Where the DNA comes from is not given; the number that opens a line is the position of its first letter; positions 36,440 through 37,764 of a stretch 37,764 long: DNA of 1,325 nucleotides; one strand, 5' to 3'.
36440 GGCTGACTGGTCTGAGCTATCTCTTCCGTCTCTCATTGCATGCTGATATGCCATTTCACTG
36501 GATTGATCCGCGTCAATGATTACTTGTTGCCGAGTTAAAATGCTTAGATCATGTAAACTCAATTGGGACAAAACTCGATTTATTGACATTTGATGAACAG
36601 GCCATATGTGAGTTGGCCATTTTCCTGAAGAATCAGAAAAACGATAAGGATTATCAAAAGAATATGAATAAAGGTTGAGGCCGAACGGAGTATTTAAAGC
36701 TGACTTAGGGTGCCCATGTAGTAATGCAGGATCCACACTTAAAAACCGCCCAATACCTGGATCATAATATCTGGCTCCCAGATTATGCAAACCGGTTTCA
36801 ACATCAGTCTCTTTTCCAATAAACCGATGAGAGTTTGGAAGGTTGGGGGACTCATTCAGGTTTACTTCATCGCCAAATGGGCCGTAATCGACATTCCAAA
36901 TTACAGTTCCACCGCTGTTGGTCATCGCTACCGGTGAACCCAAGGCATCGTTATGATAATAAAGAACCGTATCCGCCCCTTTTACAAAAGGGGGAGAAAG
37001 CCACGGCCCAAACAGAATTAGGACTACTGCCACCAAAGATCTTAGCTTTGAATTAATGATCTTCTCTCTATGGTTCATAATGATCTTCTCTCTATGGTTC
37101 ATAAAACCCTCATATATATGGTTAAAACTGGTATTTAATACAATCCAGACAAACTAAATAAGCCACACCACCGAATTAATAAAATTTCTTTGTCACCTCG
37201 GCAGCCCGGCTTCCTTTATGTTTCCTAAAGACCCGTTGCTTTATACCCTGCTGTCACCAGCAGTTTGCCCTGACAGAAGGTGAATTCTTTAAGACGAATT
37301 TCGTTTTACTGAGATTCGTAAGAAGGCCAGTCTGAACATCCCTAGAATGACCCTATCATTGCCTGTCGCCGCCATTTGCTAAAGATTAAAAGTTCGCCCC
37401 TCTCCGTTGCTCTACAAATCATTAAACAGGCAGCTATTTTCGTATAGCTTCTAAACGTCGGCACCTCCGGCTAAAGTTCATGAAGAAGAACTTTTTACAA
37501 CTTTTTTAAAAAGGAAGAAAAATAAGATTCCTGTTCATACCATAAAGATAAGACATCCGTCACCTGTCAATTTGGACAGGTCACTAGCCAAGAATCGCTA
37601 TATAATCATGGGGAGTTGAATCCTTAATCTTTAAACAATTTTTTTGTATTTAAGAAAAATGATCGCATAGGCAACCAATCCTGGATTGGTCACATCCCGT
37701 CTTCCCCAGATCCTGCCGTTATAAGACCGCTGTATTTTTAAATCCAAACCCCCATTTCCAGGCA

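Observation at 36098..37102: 'Shell-less' RHS tip: signal-like leader + RHS core + putative zinc phospholipase-C-like toxin domain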

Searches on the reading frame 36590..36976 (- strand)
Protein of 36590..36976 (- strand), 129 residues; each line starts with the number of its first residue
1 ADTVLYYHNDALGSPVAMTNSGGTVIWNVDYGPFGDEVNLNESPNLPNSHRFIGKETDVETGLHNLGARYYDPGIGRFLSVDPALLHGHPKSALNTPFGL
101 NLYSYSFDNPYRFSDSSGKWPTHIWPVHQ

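Call 76: search_solved_structures(query=window:36590-36976:-, max_evalue=0.01, show_alignments=5)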
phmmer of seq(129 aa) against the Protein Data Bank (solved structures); distinct sequences matched with E-value up to 0.01: 29.
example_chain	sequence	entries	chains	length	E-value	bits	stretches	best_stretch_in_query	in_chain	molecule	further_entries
7q97_A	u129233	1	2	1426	5.8e-11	46.1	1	4-106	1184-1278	Rhs family protein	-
8h8a_A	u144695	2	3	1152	1.3e-10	45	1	4-88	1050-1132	Putative Rhs-family protein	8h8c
8h8b_A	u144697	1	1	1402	2.2e-10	44.2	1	4-88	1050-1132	Putative Rhs-family protein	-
8fjp_A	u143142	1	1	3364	2.4e-09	40.8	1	21-97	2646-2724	salivary gland surface protein 1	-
8uy4_A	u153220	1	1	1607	5.4e-09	39.7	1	5-90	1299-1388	Tse15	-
8qja_A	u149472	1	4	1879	1.5e-08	38.3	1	4-90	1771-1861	Putative type VI secretion system YD repeat-containing Rhs element Vgr protein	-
8uxt_A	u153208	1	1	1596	2.6e-08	37.5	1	5-91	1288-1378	Tse15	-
6suf_F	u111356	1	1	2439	4.1e-08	36.9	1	5-122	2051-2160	TcdB2,TccC3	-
6h6e_F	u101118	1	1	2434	4.2e-08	36.8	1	5-122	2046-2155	TcdB2,TccC3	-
5kis_B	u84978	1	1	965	4.3e-08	36.8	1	2-123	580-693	RHS2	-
6l7i_G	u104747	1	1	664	1.4e-07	35.1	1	5-118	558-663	TccC2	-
6suq_A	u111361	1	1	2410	1.7e-07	34.8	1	5-121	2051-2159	TcdB2,TccC3,Genome polyprotein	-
9pt5_A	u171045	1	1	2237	3.3e-07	33.9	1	3-118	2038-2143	Teneurin-like protein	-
6sup_A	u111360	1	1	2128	3.7e-07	33.8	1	5-115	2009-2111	TcdB2,TccC3,Cell division control protein 42 homolog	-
6h6g_A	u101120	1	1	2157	3.8e-07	33.7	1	5-114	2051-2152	TcdB2,TccC3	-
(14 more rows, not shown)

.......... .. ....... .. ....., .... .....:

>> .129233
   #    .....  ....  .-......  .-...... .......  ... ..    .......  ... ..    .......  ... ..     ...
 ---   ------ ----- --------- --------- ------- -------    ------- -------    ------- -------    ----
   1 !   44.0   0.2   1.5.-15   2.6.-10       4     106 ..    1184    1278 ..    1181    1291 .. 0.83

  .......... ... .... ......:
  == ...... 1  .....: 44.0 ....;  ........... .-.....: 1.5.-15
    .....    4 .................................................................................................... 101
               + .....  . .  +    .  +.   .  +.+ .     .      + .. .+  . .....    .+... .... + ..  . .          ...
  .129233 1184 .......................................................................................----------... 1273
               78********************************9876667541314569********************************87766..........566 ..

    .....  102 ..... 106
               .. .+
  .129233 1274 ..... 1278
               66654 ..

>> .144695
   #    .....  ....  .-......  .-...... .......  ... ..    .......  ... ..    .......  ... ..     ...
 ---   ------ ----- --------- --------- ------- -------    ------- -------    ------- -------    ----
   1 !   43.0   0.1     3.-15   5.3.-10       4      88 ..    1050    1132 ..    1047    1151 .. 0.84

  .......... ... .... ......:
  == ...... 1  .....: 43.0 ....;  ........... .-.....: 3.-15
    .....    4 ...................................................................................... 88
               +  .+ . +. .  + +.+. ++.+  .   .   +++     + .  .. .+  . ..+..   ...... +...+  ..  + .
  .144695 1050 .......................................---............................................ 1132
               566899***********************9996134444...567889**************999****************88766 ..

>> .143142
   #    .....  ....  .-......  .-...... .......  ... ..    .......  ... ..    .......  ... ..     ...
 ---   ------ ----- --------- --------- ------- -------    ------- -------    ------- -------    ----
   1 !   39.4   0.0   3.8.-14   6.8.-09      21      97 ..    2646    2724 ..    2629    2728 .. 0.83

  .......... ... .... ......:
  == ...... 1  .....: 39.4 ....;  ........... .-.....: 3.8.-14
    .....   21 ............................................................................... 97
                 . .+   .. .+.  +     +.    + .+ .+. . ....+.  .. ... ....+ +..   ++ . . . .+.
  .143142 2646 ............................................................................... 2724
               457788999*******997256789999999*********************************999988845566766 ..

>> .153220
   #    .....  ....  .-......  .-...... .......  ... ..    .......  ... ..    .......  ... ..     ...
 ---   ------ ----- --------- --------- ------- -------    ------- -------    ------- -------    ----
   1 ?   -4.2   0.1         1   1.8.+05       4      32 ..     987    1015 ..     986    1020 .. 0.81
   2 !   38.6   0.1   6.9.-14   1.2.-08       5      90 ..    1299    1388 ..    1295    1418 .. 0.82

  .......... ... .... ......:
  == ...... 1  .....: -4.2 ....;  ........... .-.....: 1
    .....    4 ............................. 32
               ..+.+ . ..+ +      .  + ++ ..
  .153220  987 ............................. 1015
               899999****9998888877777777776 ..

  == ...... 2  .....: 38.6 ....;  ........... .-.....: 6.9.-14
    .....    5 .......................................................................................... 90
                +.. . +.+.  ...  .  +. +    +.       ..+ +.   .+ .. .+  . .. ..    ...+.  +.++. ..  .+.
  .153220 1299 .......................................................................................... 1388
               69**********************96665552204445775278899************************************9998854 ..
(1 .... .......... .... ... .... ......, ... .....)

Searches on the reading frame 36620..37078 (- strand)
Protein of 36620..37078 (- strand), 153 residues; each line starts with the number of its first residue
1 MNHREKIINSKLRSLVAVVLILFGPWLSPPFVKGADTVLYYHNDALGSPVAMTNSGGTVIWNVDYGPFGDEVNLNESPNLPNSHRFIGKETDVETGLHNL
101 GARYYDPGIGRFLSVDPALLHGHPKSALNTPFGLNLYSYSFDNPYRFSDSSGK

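Call 93: find_homologous_proteins(query=window:36620-37078:-, max_evalue=0.000001)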
Query seq(153 aa) (153 aa): 18 proteins with E <= 0.000001 among 50 candidates.
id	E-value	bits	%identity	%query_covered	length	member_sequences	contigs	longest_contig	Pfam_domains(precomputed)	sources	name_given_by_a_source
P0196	3.4e-64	234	75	93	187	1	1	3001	PF25023.2,PF03527.21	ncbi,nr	ncbi:MAG: RHS domain-containing protein [Nitrospirae bacterium]|nr:RHS domain-containing protein [Ni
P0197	5.6e-44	168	56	97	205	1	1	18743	PF25023.2,PF03527.21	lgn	-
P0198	2.0e-43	166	57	93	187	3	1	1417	PF25023.2,PF03527.21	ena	-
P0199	4.3e-43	165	66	75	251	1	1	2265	PF25023.2,PF03527.21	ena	-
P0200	4.0e-41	159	59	87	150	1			PF25023.2,PF03527.21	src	-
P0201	4.8e-41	158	56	93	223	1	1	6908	PF25023.2,PF03527.21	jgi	jgi:RHS repeat-associated protein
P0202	3.5e-40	156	57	91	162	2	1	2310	PF25023.2,PF03527.21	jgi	jgi:RHS repeat-associated protein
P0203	1.2e-33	134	59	72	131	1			PF25023.2,PF03527.21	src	-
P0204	1.5e-27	115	62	61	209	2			-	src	-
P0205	2.7e-27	114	54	67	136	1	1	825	PF25023.2,PF03527.21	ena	-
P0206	2.6e-22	98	49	80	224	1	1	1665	PF25023.2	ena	-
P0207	7.5e-22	96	44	76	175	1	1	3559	PF25023.2,PF03527.21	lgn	-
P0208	2.1e-18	85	43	73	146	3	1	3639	PF25023.2,PF03527.21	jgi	jgi:RHS repeat-associated protein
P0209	2.4e-17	81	37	95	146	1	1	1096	PF25023.2,PF03527.21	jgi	jgi:RHS repeat-associated protein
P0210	6.7e-17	80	44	76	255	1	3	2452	PF25023.2,PF03527.21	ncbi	ncbi:RHS repeat-associated core domain protein [compost metagenome]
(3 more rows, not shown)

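Call 96: find_encoding_contigs(protein=P0197, flank=10000, max_places=3)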
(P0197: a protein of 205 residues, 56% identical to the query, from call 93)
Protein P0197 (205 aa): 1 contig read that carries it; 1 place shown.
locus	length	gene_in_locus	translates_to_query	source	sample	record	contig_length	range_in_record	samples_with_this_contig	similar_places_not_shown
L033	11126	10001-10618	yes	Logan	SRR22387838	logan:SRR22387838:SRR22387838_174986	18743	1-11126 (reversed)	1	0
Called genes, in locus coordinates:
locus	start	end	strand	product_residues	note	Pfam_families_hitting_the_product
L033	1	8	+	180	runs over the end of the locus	PF00347:Ribosomal_L6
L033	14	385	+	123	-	PF00861:Ribosomal_L18p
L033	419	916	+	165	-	PF00333:Ribosomal_S5, PF03719:Ribosomal_S5_C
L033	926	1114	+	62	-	PF00327:Ribosomal_L30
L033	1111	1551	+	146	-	PF00828:Ribosomal_L27A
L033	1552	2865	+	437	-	PF00344:SecY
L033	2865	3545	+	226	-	PF00406:ADK, PF13207:AAA_17, PF13238:AAA_18 (weak), PF17213:Hydin_ADK (faint), PF05191:ADK_lid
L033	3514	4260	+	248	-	PF00557:Peptidase_M24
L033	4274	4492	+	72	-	PF01176:eIF-1a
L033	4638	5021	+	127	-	PF00416:Ribosomal_S13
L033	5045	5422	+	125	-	PF00411:Ribosomal_S11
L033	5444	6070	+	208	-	PF00163:Ribosomal_S4, PF01479:S4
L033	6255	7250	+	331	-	PF01193:RNA_pol_L, PF01000:RNA_pol_A_bac, PF03118:RNA_pol_A_CTD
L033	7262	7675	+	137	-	PF01196:Ribosomal_L17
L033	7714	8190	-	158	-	PF01814:Hemerythrin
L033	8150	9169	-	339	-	PF01609:DDE_Tnp_1 (weak)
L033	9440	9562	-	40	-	-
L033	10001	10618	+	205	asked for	PF25023:TEN_YD-shell, PF03527:RHS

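Call 97: find_encoding_contigs(protein=P0196, flank=5000, max_places=3)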
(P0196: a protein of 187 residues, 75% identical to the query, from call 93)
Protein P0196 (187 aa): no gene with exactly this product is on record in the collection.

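Call 98: find_encoding_contigs(protein=P0201, flank=8000, max_places=3)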
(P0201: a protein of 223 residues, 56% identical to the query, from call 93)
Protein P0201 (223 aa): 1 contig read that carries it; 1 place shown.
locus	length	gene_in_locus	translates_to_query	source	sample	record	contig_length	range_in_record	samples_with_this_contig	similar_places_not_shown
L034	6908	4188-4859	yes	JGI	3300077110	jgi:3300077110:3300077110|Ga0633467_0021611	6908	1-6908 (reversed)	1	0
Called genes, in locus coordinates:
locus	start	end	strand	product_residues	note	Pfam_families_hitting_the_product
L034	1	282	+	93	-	?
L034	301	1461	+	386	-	PF01264:Chorismate_synt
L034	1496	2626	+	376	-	PF00465:Fe-ADH (weak), PF13685:Fe-ADH_2, PF01761:DHQ_synthase, PF24621:DHQS_C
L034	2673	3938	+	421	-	PF01590:GAF, PF13185:GAF_2, PF13492:GAF_3, PF01590:GAF, PF13185:GAF_2, PF13492:GAF_3, PF03861:ANTAR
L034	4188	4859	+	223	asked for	PF03527:RHS, PF25023:TEN_YD-shell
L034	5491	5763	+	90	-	-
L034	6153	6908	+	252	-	?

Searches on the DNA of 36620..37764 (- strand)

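Call 21: search_rna_families(source=window, start=37050, end=37764, threshold=evalue, max_evalue=10, show_alignments=3)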
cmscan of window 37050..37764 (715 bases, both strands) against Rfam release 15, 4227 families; matches with E-value up to 10: 7.
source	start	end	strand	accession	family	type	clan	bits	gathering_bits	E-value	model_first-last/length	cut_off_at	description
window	37196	37278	-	RF03167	c-di-GMP-I-GGC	Cis-reg; riboswitch;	CL00126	39.6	59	9.4e-08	1-80/80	no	c-di-GMP-I-GGC riboswitch aptamer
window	37469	37527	+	RF02526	SSRC34_1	Gene; sRNA;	-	23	64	0.96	1-128/128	no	Streptococcus sRNA SSRC34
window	37261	37312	+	RF00213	snoR38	Gene; snRNA; snoRNA; CD-box;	-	18.6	45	4.3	33-84/91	no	Small nucleolar RNA R38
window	37477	37540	-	RF01455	DPB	Cis-reg;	-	18.4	40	4.8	1-86/86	no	Stem loopII regulatory element in POLB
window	37142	37233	-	RF01037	mir-644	Gene; miRNA;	-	16.9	96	1.5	1-73/73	no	mir-644 microRNA precursor family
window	37171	37201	-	RF01280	snoR14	Gene; snRNA; snoRNA; CD-box;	CL00076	16.6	40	2.9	1-84/84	no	Small nucleolar RNA snoR14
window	37057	37106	-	RF00026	U6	Gene; snRNA; splicing;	CL00009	14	44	1.4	1-51/105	no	U6 spliceosomal RNA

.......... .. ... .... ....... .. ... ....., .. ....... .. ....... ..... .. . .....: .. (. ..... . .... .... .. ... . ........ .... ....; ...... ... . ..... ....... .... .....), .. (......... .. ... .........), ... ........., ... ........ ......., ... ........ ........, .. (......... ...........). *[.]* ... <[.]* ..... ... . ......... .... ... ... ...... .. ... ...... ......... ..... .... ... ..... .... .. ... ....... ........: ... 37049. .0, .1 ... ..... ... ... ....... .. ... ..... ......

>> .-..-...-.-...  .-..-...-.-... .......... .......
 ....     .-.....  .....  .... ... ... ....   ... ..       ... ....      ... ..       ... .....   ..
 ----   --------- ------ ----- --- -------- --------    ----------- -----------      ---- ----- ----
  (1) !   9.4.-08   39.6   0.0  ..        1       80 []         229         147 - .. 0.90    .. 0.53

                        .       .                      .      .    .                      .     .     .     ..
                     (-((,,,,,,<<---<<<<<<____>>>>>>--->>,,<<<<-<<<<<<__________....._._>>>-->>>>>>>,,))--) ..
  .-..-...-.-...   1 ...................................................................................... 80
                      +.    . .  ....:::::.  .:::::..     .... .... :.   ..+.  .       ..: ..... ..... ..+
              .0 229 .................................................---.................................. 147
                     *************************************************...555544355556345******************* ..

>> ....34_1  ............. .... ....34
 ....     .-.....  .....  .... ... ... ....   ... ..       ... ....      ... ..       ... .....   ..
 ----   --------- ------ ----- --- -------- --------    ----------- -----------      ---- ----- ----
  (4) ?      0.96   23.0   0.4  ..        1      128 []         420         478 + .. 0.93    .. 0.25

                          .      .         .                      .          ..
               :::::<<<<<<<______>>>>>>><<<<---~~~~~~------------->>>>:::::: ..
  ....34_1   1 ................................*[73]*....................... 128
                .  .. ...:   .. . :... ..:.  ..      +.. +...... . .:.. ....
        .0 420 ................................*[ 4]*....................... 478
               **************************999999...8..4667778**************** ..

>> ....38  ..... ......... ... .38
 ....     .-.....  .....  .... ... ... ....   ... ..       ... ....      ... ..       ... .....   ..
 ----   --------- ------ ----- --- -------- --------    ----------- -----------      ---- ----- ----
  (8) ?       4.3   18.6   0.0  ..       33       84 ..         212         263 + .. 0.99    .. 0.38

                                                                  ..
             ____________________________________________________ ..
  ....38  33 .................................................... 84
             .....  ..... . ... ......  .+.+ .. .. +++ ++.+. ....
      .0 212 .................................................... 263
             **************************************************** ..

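Call 73: search_rna_families(source=window, start=37100, end=37400, threshold=gathering, show_alignments=1)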
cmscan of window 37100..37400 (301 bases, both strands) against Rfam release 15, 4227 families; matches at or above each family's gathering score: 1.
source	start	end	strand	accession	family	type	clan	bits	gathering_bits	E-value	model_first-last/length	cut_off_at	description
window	37197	37279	-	RF01051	c-di-GMP-I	Cis-reg; riboswitch;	CL00126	42.6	35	2.6e-07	1-87/87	no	c-di-GMP-I riboswitch aptamer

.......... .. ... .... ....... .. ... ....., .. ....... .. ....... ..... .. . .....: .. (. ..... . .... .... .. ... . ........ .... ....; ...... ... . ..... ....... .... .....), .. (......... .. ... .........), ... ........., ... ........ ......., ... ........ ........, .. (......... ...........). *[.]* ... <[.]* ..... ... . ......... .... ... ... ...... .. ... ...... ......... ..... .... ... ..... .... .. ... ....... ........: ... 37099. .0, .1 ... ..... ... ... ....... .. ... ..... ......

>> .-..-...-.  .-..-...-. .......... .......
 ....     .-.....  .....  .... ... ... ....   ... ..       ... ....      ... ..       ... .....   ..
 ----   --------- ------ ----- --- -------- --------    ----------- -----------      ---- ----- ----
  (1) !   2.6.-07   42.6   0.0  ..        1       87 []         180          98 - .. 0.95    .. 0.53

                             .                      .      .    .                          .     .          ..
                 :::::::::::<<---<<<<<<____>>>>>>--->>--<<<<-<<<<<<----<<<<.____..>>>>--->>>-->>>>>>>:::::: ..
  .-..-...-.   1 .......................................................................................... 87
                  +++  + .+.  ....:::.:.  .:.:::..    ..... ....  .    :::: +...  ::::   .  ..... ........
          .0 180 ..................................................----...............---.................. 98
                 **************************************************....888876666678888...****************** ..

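Call 99: search_rna_families(sources=[L033, L034], threshold=gathering)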
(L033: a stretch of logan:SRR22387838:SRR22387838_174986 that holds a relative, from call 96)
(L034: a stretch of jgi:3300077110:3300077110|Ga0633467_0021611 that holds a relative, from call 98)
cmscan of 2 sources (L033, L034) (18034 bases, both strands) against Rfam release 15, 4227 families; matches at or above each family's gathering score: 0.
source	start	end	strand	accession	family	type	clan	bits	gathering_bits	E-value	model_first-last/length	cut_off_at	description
